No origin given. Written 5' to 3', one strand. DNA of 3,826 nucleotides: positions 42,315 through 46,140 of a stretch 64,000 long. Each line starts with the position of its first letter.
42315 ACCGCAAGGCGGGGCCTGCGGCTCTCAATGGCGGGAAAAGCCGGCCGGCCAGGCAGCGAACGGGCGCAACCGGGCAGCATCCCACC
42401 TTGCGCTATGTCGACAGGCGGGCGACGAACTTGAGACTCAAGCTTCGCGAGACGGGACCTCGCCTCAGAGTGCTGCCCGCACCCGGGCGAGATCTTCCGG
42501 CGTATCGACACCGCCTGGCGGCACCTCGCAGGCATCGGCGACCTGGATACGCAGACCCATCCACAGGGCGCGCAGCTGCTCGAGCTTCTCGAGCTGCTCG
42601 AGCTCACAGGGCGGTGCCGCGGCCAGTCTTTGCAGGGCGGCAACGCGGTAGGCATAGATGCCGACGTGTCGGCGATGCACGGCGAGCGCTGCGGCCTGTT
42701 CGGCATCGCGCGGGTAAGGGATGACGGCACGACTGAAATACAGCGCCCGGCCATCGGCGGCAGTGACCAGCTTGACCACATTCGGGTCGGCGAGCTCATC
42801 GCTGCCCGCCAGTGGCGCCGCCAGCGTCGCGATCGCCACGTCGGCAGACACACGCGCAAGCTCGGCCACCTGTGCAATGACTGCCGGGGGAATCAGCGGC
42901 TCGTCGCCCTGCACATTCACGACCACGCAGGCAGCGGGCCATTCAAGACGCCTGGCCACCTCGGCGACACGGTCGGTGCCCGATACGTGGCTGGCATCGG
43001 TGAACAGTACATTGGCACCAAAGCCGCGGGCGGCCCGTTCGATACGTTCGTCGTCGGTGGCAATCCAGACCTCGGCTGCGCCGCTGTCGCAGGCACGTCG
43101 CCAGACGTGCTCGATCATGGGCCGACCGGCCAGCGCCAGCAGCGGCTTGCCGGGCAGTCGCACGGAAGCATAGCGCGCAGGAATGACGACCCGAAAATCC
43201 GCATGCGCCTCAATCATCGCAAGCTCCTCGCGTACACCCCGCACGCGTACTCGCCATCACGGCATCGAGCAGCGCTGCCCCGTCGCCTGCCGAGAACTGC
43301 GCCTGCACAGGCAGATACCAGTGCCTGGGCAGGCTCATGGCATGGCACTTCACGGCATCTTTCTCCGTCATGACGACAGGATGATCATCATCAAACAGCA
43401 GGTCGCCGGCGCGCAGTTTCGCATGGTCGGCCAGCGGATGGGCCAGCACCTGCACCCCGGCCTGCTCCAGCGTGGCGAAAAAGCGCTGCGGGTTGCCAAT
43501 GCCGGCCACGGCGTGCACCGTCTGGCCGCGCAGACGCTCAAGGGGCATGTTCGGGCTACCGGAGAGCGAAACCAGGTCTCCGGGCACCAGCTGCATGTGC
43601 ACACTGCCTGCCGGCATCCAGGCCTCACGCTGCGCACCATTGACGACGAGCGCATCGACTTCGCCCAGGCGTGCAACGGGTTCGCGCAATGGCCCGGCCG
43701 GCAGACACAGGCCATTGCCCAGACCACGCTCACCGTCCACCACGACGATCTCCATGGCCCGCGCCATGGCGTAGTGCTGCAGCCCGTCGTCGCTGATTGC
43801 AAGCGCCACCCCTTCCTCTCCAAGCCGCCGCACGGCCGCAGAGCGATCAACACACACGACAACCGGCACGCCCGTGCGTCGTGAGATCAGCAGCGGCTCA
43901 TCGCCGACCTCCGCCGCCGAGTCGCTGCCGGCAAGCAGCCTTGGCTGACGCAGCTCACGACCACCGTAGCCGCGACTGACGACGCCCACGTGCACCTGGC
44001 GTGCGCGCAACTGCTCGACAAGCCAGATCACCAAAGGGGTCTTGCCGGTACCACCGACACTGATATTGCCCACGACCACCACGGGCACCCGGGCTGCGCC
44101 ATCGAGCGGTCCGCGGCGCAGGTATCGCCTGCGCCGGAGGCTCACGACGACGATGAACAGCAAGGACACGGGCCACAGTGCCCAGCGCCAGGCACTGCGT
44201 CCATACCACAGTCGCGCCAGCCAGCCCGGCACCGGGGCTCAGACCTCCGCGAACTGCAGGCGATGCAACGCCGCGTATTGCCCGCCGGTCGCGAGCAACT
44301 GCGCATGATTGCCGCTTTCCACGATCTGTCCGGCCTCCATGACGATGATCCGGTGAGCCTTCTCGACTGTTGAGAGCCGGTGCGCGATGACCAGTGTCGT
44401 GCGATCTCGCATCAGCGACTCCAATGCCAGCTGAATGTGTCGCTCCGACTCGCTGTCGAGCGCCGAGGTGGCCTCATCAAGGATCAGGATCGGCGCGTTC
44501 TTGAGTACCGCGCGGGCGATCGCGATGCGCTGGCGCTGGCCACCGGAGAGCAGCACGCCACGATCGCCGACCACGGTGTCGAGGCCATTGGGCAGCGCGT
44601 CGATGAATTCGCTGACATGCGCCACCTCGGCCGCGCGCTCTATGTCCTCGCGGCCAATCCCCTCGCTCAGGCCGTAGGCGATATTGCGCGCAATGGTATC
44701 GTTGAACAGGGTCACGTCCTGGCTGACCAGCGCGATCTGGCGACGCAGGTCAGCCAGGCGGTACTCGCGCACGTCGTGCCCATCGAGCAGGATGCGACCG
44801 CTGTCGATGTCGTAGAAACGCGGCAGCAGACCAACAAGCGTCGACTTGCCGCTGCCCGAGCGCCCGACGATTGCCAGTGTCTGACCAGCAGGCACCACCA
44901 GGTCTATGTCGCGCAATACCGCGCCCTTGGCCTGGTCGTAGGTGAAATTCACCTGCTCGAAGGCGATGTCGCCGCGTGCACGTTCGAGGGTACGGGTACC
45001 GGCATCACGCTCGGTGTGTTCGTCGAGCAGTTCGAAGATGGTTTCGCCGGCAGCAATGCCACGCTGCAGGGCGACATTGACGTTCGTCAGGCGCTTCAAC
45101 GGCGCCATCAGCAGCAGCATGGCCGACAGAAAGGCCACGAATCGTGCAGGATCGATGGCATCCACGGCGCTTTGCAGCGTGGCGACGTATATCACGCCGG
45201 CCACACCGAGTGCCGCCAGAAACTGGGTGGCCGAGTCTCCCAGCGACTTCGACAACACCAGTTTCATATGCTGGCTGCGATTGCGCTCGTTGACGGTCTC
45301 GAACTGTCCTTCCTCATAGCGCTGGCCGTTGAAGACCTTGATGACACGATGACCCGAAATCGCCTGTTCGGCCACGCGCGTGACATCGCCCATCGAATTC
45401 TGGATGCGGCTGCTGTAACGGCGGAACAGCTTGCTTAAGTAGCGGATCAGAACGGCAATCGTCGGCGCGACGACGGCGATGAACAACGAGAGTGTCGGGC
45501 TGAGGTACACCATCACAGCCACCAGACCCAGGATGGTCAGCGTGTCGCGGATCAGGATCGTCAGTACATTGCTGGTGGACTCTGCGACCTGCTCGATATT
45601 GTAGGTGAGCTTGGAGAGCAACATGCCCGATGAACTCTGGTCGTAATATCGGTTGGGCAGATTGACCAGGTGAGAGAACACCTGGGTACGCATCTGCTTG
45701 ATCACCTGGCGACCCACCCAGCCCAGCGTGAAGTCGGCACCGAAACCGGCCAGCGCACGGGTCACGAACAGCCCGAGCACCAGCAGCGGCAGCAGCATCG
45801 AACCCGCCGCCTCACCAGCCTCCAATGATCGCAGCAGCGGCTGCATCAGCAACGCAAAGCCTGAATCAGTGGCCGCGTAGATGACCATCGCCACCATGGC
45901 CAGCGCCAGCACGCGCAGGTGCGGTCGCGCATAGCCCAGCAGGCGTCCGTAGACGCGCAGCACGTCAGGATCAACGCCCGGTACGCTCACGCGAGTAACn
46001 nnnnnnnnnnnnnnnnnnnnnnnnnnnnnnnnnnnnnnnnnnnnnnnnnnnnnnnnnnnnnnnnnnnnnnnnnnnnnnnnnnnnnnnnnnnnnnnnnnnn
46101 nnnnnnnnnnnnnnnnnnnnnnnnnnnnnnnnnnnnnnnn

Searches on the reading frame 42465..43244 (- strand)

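Call 25: search_protein_families(library=pfam, proteins=[window:42465-43244:-], max_evalue=0.001)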
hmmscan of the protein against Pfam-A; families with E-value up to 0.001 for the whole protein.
window:42465-43244:- (259 aa): 2 families
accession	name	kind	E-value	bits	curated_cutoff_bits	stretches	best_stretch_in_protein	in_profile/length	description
PF02348.25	CTP_transf_3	-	5.6e-55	186.9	22.6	1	19-233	2-217/217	Cytidylyltransferase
PF12804.13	NTP_transf_3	-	1.5e-10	41.9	27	1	33-142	16-124/160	MobA-like NTP transferase domain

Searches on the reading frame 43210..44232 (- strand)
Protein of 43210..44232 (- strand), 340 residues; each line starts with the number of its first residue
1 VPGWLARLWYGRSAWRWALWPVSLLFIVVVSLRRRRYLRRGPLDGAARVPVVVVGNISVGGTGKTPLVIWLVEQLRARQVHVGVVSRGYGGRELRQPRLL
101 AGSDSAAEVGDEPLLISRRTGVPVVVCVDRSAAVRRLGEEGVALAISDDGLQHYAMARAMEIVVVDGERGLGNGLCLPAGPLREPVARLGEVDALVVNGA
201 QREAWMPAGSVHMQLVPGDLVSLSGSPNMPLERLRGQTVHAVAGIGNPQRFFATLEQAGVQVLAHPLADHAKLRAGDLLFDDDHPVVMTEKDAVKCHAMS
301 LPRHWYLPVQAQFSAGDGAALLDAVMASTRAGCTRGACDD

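Call 25: search_protein_families(library=pfam, proteins=[window:43210-44232:-], max_evalue=0.001)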
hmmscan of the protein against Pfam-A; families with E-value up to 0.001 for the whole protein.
window:43210-44232:- (340 aa): 1 family
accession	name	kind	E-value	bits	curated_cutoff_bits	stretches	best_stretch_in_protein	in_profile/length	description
PF02606.20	LpxK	-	6.9e-103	344.6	27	1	15-324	1-325/328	Tetraacyldisaccharide-1-P 4'-kinase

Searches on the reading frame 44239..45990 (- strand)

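Call 25: search_protein_families(library=pfam, proteins=[window:44239-45990:-], max_evalue=0.001)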
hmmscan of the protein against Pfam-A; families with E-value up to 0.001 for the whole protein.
window:44239-45990:- (583 aa): 6 families
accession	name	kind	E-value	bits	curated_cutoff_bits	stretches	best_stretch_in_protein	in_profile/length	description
PF00664.28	ABC_membrane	-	3.4e-48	165.1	28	1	29-298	2-274/274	ABC transporter transmembrane region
PF00005.33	ABC_tran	-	9.1e-33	114.2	25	1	359-509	1-137/137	ABC transporter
PF02463.25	SMC_N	-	7.6e-10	39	40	1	399-552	110-212/220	RecF/RecN/SMC N terminal domain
PF09818.15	ABC_ATPase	-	7.1e-05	22.4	23.2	0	452-511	130-188/283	P-loop domain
PF00270.35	DEAD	-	0.00065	19.9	26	0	368-533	13-154/167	DEAD/DEAH box helicase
PF01935.23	DUF87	-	0.00073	20.1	23.2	0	371-423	25-80/220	Helicase HerA, central domain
